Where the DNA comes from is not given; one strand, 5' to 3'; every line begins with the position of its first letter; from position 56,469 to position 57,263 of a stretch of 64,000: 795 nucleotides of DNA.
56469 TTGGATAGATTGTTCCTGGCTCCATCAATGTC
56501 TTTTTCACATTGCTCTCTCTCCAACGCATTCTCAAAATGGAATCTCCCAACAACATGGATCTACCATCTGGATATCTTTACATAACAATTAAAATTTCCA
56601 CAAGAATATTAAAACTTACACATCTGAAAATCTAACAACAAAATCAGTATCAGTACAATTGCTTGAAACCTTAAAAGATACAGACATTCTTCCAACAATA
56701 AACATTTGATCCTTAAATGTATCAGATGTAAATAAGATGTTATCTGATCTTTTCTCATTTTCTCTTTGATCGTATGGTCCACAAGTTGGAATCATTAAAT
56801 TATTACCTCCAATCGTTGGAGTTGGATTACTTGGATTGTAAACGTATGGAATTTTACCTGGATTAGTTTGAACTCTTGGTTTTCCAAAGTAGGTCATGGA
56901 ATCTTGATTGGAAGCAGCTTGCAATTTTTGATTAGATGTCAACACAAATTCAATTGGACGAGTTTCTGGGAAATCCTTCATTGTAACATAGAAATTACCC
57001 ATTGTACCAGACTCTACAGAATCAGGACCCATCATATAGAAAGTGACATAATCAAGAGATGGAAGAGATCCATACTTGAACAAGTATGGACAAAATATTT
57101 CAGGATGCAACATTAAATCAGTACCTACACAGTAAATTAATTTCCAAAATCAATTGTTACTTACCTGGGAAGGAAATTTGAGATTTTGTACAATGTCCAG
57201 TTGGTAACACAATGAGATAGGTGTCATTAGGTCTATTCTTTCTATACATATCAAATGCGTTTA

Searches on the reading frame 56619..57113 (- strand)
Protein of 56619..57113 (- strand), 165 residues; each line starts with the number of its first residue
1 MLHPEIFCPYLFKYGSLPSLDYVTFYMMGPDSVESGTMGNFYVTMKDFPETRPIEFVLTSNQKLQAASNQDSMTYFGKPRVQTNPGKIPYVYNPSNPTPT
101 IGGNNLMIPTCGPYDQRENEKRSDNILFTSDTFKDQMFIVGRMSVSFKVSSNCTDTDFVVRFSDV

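Call 36: search_protein_families(library=ncbifam, proteins=[P0147], max_evalue=0.001)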
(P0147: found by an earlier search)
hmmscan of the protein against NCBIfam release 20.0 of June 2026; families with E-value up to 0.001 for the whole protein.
P0147 (125 aa): 1 family
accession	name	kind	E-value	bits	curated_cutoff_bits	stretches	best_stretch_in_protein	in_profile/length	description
NF038288.1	chaper_GTP_ZigA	equivalog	3e-18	65.9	600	2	54-111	328-385/390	zinc metallochaperone GTPase ZigA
